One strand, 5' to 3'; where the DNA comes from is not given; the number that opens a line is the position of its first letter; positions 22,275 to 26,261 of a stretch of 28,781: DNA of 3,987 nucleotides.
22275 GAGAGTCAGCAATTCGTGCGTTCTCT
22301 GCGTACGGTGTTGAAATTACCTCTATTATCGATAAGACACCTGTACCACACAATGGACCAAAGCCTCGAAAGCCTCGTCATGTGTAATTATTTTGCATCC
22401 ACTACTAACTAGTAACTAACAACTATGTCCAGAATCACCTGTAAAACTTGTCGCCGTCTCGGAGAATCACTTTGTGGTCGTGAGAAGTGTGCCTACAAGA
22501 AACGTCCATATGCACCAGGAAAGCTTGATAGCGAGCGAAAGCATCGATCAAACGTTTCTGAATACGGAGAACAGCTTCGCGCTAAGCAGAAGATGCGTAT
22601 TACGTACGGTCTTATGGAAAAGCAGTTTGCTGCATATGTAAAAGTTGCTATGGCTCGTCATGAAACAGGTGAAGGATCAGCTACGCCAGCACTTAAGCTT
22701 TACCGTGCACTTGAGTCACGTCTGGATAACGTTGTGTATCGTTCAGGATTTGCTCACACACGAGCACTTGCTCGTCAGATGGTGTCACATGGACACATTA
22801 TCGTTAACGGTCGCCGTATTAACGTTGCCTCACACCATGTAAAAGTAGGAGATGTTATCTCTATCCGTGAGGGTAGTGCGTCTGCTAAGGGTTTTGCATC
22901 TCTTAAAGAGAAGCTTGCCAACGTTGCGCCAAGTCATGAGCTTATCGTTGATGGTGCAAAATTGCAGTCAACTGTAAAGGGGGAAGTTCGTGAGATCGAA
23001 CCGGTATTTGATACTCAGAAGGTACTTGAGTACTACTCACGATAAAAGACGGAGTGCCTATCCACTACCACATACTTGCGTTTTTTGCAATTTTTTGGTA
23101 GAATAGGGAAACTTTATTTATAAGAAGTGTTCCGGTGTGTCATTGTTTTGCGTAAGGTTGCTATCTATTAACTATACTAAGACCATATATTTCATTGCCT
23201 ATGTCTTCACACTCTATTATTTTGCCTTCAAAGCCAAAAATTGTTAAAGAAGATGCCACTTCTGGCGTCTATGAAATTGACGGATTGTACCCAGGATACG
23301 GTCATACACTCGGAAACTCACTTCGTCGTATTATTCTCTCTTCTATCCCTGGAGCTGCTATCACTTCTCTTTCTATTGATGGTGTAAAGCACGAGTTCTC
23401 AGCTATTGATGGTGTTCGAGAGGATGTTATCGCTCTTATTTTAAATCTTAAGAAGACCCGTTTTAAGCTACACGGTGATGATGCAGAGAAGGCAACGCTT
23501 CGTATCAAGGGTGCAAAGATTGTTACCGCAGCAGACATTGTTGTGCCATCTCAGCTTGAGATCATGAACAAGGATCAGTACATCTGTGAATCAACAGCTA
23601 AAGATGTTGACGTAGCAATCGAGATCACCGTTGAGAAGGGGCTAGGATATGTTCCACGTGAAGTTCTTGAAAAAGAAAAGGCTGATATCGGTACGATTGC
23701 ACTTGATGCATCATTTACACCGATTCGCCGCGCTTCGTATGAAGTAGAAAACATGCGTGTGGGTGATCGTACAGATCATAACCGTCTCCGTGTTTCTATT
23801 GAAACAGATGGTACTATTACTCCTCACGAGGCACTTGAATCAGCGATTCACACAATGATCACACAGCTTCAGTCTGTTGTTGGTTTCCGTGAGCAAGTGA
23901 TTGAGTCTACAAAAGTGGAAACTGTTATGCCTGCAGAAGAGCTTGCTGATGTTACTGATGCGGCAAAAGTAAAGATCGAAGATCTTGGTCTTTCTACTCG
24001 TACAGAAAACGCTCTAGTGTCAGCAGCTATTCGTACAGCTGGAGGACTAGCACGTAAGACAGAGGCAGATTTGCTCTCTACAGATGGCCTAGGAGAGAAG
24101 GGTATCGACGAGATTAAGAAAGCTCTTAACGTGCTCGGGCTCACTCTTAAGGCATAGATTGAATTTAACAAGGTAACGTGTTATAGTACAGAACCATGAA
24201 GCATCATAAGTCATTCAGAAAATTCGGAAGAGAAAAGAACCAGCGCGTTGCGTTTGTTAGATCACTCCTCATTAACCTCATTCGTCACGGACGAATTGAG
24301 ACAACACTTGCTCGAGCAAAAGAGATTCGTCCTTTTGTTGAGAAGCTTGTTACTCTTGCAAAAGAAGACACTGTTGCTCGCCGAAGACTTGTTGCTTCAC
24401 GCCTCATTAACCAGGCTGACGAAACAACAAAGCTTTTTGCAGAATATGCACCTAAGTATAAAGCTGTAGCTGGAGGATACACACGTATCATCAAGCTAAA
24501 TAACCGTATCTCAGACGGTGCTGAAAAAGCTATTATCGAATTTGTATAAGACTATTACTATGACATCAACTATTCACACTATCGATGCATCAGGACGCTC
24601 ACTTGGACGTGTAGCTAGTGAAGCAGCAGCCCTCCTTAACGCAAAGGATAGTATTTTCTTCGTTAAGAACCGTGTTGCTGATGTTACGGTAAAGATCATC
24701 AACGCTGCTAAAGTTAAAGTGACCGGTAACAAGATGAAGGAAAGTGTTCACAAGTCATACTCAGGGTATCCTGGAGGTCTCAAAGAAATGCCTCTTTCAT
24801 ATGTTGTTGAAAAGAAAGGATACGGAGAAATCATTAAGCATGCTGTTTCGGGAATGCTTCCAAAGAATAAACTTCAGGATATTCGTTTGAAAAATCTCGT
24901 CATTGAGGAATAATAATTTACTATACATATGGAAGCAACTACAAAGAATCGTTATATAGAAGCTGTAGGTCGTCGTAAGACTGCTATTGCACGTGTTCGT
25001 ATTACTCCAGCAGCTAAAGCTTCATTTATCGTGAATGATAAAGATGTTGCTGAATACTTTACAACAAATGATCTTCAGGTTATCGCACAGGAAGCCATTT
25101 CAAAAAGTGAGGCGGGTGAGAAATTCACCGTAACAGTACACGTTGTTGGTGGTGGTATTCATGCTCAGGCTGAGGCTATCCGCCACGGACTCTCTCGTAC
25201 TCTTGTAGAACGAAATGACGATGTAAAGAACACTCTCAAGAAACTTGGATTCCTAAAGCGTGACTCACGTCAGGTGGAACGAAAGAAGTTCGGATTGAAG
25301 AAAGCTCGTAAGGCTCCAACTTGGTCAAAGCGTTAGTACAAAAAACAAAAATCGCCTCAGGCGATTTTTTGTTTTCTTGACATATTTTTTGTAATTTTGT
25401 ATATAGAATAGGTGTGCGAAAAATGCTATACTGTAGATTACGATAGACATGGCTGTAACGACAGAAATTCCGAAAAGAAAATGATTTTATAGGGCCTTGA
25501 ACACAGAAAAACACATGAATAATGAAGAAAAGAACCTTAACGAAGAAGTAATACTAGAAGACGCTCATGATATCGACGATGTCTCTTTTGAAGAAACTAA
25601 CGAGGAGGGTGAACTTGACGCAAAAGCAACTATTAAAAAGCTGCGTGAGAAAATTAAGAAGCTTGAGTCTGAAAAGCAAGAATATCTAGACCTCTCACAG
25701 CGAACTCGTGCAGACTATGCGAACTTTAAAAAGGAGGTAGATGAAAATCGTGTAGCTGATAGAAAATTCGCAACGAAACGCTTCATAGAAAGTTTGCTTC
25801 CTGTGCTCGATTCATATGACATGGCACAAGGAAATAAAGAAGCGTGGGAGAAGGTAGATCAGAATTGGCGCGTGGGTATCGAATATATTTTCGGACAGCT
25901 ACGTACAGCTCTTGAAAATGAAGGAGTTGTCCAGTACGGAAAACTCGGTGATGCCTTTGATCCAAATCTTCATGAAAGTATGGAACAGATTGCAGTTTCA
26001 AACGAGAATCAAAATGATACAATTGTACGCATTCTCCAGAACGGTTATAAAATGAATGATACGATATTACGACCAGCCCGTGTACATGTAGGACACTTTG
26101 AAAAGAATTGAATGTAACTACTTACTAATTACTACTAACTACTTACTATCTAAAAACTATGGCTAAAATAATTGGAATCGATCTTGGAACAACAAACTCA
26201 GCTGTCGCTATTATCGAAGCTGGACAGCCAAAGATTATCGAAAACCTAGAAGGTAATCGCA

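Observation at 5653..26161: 7-nt CTA ladders phased to the start codon in leadered core genes (top candidate for an undescribed system)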

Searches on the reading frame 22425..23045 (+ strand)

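Call 6: search_protein_families(library=ncbifam, proteins=[window:22425-23045:+])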
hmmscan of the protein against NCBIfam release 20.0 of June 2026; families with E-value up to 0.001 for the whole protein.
window:22425-23045:+ (206 aa): 7 families
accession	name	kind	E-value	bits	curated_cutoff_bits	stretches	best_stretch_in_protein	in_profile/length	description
NF003717.0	PRK05327.1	equivalog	1.3e-53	181.9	116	1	5-206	8-202/202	30S ribosomal protein S4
TIGR01017.1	rpsD_bact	equivalog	1.2e-50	172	177.2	1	5-206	6-200/200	30S ribosomal protein S4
NF003139.0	PRK04051.1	equivalog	3.2e-14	53.2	138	1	90-150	95-157/179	30S ribosomal protein S4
TIGR01018.1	uS4_arch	equivalog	7.7e-11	42.2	82.25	1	90-142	96-148/162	30S ribosomal protein S4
NF007673.0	PRK10348.1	equivalog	8e-06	26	148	1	94-151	5-61/133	ribosome-associated heat shock protein Hsp15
TIGR00478.1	tly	subfamily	0.00017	21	185.8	1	99-164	1-67/228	TlyA family rRNA (cytidine-2'-O)-methyltransferase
TIGR03069.1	PS_II_S4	equivalog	0.00038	19.7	201.55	1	99-149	185-234/257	photosystem II electron transport protein, Sll1252 family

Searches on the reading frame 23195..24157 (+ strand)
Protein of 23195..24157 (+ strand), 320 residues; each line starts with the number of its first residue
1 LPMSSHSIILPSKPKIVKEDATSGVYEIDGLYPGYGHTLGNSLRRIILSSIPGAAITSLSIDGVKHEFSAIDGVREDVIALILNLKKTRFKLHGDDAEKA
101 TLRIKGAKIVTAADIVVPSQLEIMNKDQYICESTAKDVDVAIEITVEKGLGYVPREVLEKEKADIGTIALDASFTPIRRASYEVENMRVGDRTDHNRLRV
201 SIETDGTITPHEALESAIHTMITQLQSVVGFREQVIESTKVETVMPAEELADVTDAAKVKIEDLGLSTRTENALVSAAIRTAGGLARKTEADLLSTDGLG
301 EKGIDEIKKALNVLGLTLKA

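Call 6: search_protein_families(library=ncbifam, proteins=[window:23195-24157:+])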
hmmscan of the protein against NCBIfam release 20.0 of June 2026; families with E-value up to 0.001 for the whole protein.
window:23195-24157:+ (320 aa): 11 families
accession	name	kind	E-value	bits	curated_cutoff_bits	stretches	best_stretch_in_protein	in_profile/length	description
NF003519.0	PRK05182.2-5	equivalog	2.6e-95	319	277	1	13-319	9-315/320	DNA-directed RNA polymerase subunit alpha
TIGR02027.1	rpoA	equivalog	3.3e-91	305.6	227.8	1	26-319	4-296/298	DNA-directed RNA polymerase subunit alpha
NF003513.0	PRK05182.1-2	equivalog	1.1e-87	294.2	302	1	6-318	7-315/338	DNA-directed RNA polymerase subunit alpha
NF003515.0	PRK05182.2-1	equivalog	2.2e-80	270.3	406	1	14-319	7-311/314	DNA-directed RNA polymerase subunit alpha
NF003516.0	PRK05182.2-2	equivalog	9.2e-78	261.6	353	1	15-319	12-308/315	DNA-directed RNA polymerase subunit alpha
NF003514.0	PRK05182.1-4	equivalog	5.8e-75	252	434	1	23-319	18-309/338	DNA-directed RNA polymerase subunit alpha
NF003517.0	PRK05182.2-3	equivalog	1.1e-74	251.5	356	1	6-318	6-318/344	DNA-directed RNA polymerase subunit alpha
NF003518.0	PRK05182.2-4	equivalog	5.3e-69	232.8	523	1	12-319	5-309/312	DNA-directed RNA polymerase subunit alpha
NF011498.0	PRK14906.1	equivalog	5e-07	27.4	1437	1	254-316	1308-1370/1459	DNA-directed RNA polymerase subunit beta'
NF001988.0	PRK00783.1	equivalog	1.9e-05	24.4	153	0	150-228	180-257/266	DNA-directed RNA polymerase subunit D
NF002233.0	PRK01146.1-1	equivalog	0.00029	20.7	79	0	197-222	52-77/92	DNA-directed RNA polymerase subunit L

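Call 8: find_related_loci(query=window:23195-24157:+, collection=genome_contigs, flank=10000)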
Query window:23195-24157:+ (320 aa) in genome_contigs; peptide patterns used: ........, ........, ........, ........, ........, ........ (x = any residue, [..] = any of these).
598 stretches matched a pattern (row limit reached: there are more); 514 encode a relative of the query (tblastn E <= 1e-3); the best 80 are kept; 80 distinct loci.
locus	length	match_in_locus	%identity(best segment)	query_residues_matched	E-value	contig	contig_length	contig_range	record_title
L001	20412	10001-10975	88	1-320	0e+0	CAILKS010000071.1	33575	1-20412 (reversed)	uncultured bacterium isolate Ja_bin-4026 genome assembly, contig: bin-4026:71/84, whole genome shotgun sequence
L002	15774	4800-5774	87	1-320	0e+0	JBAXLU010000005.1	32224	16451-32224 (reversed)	MAG: Candidatus Nomurabacteria bacterium isolate ELA435 MAG435_5, whole genome shotgun sequence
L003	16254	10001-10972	86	1-320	0e+0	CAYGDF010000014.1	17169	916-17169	MAG TPA_asm: uncultured Candidatus Saccharibacteria bacterium isolate ERP113451_co1_291 genome assembly, contig: NODE_38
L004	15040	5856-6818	86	2-320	0e+0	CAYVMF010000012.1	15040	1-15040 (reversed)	MAG TPA_asm: uncultured Candidatus Saccharibacteria bacterium isolate SRP286056_co2_561 genome assembly, contig: NODE_63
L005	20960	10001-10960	87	3-319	0e+0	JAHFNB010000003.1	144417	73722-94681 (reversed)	MAG: bacterium isolate nzgw470 NODE_82_length_144418_cov_29.548660, whole genome shotgun sequence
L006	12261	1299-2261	86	2-320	0e+0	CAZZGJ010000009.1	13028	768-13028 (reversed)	MAG TPA_asm: uncultured Candidatus Saccharibacteria bacterium isolate SRP285395_co2_353 genome assembly, contig: NODE_74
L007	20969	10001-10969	86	1-320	0e+0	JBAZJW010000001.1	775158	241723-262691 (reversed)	MAG: Candidatus Paceibacterota bacterium isolate SO_2017_LW4_129 scaffold_18_c1_LW137-91_2017, whole genome shotgun sequ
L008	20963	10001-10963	84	1-320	0e+0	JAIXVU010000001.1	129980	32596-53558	MAG: bacterium isolate D1_MAG_00076 pond_D1_MAG_00076_000000000006, whole genome shotgun sequence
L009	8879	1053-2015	85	3-320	0e+0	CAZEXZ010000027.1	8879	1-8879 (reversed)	MAG TPA_asm: uncultured Candidatus Saccharibacteria bacterium isolate SRP170004_co1_567 genome assembly, contig: NODE_12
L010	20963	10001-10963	85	3-320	0e+0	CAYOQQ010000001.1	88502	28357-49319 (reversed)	MAG TPA_asm: uncultured Candidatus Saccharibacteria bacterium isolate SRP278252_co2_198 genome assembly, contig: NODE_35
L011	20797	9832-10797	84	1-319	0e+0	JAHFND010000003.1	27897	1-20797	MAG: bacterium isolate nzgw472 NODE_1542_length_27898_cov_3.876805, whole genome shotgun sequence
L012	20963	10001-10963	84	3-320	0e+0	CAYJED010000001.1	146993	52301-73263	MAG TPA_asm: uncultured Candidatus Saccharibacteria bacterium isolate ERP123247_co1_147 genome assembly, contig: NODE_46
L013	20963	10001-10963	85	1-320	0e+0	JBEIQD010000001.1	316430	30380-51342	MAG: Candidatus Nomurabacteria bacterium isolate Sample-106-S6-bin-90 Sample_106_S6-bin_90-k141_146028, whole genome sho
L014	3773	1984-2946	85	1-320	0e+0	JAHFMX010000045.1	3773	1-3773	MAG: bacterium isolate nzgw467 NODE_38815_length_3774_cov_22.943882, whole genome shotgun sequence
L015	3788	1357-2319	84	3-320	0e+0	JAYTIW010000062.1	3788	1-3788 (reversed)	MAG: Candidatus Paceibacterota bacterium isolate GFS_2860 GFS_2860_61, whole genome shotgun sequence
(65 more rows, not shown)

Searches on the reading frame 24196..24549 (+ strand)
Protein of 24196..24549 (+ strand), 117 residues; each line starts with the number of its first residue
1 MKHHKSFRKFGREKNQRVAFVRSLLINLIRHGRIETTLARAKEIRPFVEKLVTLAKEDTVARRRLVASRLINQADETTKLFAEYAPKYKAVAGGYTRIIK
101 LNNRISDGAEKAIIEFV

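Call 6: search_protein_families(library=ncbifam, proteins=[window:24196-24549:+])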
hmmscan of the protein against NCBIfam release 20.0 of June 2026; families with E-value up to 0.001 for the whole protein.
window:24196-24549:+ (117 aa): 2 families
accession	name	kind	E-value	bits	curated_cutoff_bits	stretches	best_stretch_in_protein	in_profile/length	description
TIGR00059.1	L17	equivalog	1.5e-36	125.1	70.05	1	6-117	1-111/112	50S ribosomal protein L17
NF051448.1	50S_L17_sunset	exception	2.5e-24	86.2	280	1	20-117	20-116/229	50S ribosomal protein L17, sunset domain variant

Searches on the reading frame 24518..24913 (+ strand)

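Call 6: search_protein_families(library=ncbifam, proteins=[window:24518-24913:+])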
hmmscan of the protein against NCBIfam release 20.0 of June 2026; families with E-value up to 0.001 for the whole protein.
window:24518-24913:+ (131 aa): 3 families
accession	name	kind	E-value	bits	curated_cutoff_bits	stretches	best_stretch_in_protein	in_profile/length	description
TIGR01066.1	rplM_bact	equivalog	1.3e-26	93.1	93.05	1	15-129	10-123/141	50S ribosomal protein L13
NF005004.0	PRK06394.1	equivalog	7.8e-07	29.2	146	1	19-119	6-94/149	50S ribosomal protein L13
TIGR01077.1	L13_A_E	equivalog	1.3e-05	25.5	98.9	1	22-118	3-86/141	50S ribosomal protein L13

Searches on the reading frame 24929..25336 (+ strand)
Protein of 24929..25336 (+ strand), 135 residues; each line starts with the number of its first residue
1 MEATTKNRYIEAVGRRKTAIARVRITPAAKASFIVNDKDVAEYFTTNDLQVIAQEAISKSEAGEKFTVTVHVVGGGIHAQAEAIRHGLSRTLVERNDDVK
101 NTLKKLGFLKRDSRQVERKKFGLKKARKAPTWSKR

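Call 6: search_protein_families(library=ncbifam, proteins=[window:24929-25336:+])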
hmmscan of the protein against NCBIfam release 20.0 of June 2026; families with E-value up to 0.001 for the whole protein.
window:24929-25336:+ (135 aa): 3 families
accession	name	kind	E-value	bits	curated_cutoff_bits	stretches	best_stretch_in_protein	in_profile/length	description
NF001099.0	PRK00132.1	equivalog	2.8e-42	144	112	1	10-135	6-130/130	30S ribosomal protein S9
NF001749.0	PRK00474.1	equivalog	5.6e-16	59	147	1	7-129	2-128/134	30S ribosomal protein S9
TIGR03627.1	uS9_arch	equivalog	2.4e-15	57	162.75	1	10-129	2-124/130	30S ribosomal protein S9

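Call 72: find_encoding_contigs(protein=window:24929-25336:+, flank=10000, max_places=2)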
Protein window:24929-25336:+ (135 aa): 2 contigs read that carry it; 2 places shown.
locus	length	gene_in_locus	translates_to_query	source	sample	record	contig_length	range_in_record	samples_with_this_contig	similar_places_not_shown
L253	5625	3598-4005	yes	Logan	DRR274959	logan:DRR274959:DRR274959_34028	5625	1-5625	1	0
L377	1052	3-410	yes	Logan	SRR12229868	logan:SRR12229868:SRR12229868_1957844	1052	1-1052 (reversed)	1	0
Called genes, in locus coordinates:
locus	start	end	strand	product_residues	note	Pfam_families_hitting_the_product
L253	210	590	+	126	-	PF00416:Ribosomal_S13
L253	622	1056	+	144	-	PF00411:Ribosomal_S11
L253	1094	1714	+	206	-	PF00163:Ribosomal_S4, PF01479:S4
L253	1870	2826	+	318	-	PF01193:RNA_pol_L, PF13656:RNA_pol_L_2 (faint), PF01000:RNA_pol_A_bac, PF03118:RNA_pol_A_CTD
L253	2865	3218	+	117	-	PF01196:Ribosomal_L17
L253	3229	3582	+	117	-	PF00572:Ribosomal_L13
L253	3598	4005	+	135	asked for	PF00380:Ribosomal_S9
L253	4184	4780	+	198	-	PF01025:GrpE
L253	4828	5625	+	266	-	?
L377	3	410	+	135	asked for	PF00380:Ribosomal_S9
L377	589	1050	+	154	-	?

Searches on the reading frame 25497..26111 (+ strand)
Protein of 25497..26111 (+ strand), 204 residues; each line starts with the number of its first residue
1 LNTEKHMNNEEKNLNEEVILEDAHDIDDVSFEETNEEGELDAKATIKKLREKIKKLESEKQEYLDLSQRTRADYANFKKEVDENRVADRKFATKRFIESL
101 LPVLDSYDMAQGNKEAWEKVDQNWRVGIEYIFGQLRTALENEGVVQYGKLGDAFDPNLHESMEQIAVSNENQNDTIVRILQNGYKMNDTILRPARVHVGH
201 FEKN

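Call 6: search_protein_families(library=ncbifam, proteins=[window:25497-26111:+])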
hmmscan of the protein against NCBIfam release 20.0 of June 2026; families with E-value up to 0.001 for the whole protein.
window:25497-26111:+ (204 aa): 26 families (the best 25 are shown)
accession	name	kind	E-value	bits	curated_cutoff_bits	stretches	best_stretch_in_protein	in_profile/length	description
NF010738.0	PRK14140.1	equivalog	1.5e-31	109.6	137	1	9-198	3-189/191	nucleotide exchange factor GrpE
NF010737.0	PRK14139.1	equivalog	1.8e-31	109.5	164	1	20-199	11-185/188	nucleotide exchange factor GrpE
NF010759.0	PRK14162.1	equivalog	1e-25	90.6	176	1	6-198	4-192/194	nucleotide exchange factor GrpE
NF010743.0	PRK14145.1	equivalog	4.8e-25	88.6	186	1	3-198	8-198/200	nucleotide exchange factor GrpE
NF010748.0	PRK14150.1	equivalog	1.5e-24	86.6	152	1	7-199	8-195/198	nucleotide exchange factor GrpE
NF010750.0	PRK14153.1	equivalog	3.1e-23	82.3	194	1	31-199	20-186/194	nucleotide exchange factor GrpE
NF010747.0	PRK14149.1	equivalog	1.7e-22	79.9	176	1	8-198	6-187/191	nucleotide exchange factor GrpE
NF010741.0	PRK14143.1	equivalog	1.9e-22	80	184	1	5-199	32-225/258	nucleotide exchange factor GrpE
NF010742.0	PRK14144.1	equivalog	7.7e-22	78.1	215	1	9-198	17-196/199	nucleotide exchange factor GrpE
NF010746.0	PRK14148.1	equivalog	2.4e-21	76.4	212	1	4-197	4-191/195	nucleotide exchange factor GrpE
NF010755.0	PRK14158.1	equivalog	2.5e-21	76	200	1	3-200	3-194/198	nucleotide exchange factor GrpE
NF010757.0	PRK14160.1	equivalog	6.4e-21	74.7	184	1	4-198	20-209/211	nucleotide exchange factor GrpE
NF010751.0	PRK14154.1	equivalog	8.5e-21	74.5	266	1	7-198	18-206/208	nucleotide exchange factor GrpE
NF010749.0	PRK14151.1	equivalog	4.7e-20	72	231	1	32-198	8-173/188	nucleotide exchange factor GrpE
NF010756.0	PRK14159.1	equivalog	1.1e-19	71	171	1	39-198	18-174/176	nucleotide exchange factor GrpE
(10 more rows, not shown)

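Call 49: find_related_loci(query=window:25515-26111:+, collection=metagenome_contigs, flank=6000)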
Query window:25515-26111:+ (198 aa) in metagenome_contigs; peptide patterns used: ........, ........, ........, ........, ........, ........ (x = any residue, [..] = any of these).
448 stretches matched a pattern; 52 encode a relative of the query (tblastn E <= 1e-3); 51 distinct loci.
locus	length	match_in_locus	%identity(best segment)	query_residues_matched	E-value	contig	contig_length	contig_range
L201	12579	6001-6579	76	4-196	2e-101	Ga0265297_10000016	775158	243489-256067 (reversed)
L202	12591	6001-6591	76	1-197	2e-101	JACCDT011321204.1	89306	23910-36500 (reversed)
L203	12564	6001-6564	79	9-197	7e-101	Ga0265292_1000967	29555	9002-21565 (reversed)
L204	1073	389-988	75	1-198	3e-109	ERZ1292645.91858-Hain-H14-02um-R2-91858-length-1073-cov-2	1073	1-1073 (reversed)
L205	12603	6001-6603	74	1-198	6e-99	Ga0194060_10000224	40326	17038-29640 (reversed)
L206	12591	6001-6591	73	9-198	3e-97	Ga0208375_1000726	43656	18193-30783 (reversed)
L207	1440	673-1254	75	9-198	9e-103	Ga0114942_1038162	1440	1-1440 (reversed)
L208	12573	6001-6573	70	2-197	1e-95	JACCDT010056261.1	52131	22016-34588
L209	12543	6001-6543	75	17-197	2e-93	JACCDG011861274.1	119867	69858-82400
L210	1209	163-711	76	16-198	1e-96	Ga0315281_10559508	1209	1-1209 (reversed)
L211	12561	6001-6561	73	5-196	4e-89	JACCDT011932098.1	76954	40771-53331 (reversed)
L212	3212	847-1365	74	21-193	3e-90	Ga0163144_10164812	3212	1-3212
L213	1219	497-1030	76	21-198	3e-94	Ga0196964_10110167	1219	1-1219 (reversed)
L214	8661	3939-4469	69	20-196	2e-86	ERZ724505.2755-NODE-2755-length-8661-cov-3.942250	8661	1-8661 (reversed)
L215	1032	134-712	69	1-192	2e-90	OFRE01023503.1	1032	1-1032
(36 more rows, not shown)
